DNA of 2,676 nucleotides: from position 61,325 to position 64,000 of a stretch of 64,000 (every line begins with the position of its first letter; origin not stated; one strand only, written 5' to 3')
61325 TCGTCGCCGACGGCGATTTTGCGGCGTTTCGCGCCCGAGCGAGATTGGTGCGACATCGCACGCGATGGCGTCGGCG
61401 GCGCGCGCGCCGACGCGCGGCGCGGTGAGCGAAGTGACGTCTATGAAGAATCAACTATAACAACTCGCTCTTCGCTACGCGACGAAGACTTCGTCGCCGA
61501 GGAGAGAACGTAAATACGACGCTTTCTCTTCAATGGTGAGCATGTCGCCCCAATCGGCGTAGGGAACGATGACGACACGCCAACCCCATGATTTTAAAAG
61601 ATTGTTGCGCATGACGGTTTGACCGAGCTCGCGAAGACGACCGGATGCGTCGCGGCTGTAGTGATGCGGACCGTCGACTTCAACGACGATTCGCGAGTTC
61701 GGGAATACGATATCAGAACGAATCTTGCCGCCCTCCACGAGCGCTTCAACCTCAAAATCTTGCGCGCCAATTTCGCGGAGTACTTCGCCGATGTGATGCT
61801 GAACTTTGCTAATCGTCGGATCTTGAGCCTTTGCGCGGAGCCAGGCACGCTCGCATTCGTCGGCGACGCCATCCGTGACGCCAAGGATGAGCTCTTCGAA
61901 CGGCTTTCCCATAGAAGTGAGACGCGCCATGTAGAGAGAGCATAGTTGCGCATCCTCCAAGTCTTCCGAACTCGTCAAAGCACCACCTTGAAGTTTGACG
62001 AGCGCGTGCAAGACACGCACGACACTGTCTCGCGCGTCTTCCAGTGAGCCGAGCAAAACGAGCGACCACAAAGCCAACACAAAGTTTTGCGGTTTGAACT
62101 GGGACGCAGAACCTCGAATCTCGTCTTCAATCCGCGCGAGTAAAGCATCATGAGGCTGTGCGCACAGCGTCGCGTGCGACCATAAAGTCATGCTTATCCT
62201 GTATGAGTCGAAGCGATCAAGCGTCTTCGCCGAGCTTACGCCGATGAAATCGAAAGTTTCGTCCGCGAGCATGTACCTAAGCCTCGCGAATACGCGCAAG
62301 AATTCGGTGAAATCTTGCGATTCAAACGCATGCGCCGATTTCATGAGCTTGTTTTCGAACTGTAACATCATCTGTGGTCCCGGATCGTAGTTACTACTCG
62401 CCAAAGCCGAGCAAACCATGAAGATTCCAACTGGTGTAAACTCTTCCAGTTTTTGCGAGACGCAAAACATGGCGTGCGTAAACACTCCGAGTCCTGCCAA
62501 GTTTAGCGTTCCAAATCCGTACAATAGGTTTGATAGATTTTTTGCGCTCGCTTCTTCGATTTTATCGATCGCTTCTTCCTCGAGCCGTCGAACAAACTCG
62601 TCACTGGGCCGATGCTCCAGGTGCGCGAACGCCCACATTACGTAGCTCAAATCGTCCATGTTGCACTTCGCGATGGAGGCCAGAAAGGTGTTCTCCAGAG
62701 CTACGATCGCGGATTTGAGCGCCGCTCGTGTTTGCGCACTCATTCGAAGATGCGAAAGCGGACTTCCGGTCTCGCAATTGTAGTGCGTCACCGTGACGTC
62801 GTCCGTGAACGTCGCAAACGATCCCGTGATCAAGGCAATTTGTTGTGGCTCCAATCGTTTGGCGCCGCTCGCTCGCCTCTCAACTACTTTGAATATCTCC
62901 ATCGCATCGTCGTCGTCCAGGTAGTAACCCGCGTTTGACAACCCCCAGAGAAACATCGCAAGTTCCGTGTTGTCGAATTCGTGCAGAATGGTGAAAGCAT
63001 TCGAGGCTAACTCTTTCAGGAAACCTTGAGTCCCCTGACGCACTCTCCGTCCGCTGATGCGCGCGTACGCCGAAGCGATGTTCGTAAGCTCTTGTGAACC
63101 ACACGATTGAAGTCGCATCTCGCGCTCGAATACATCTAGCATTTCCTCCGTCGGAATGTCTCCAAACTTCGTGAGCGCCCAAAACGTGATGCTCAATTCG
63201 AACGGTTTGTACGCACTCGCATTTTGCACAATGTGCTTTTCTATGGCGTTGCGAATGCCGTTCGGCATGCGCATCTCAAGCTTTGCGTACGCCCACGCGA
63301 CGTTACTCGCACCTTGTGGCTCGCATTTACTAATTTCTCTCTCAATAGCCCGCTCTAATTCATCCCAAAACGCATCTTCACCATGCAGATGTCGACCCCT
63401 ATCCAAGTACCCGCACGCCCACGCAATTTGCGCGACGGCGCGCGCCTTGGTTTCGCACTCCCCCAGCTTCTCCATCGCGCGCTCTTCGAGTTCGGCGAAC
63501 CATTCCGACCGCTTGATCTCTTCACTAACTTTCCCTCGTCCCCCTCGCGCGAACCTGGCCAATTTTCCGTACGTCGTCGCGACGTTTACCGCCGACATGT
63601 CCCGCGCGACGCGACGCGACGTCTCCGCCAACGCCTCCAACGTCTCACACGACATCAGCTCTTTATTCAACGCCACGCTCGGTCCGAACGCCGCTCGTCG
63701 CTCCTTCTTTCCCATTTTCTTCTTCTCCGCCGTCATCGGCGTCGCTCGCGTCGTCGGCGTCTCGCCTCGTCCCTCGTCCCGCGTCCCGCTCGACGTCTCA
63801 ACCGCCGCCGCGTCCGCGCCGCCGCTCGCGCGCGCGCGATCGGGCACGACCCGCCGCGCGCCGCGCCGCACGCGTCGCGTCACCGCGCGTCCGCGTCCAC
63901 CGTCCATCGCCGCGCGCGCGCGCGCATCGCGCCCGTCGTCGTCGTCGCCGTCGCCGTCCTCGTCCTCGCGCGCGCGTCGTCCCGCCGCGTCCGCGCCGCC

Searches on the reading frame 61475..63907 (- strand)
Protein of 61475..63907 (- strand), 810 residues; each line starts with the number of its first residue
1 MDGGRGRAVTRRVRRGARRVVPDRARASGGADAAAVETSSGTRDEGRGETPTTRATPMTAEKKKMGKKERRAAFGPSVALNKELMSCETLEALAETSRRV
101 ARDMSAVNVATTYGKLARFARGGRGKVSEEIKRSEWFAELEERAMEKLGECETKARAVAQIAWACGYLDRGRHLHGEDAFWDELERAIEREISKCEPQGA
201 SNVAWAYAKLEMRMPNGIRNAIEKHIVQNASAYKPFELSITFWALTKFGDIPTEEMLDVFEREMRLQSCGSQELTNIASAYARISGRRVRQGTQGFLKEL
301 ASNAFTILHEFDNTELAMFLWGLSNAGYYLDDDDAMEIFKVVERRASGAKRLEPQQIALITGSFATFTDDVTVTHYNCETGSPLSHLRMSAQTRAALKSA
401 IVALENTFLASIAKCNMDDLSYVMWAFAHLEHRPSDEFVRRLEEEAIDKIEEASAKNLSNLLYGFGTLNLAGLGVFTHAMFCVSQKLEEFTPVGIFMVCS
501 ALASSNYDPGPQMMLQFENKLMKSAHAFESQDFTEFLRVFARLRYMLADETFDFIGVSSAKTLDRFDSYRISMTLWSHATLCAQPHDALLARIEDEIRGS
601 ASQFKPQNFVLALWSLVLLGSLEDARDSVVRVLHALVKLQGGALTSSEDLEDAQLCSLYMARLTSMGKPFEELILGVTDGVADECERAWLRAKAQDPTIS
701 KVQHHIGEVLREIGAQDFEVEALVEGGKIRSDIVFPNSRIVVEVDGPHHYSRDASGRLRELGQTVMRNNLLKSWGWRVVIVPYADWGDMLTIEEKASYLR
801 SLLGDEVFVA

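Call 17: search_protein_families(library=pfam, proteins=[window:61475-63907:-], max_evalue=0.00001)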
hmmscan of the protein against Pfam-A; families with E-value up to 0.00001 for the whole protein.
window:61475-63907:- (810 aa): 2 families
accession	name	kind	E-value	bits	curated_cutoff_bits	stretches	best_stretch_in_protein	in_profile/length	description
PF08373.16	RAP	-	3.7e-16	59.3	24.2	1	742-801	1-57/58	RAP domain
PF06743.20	FAST_1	-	4.2e-12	46.2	27.4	0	586-623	18-55/72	FAST kinase-like protein, subdomain 1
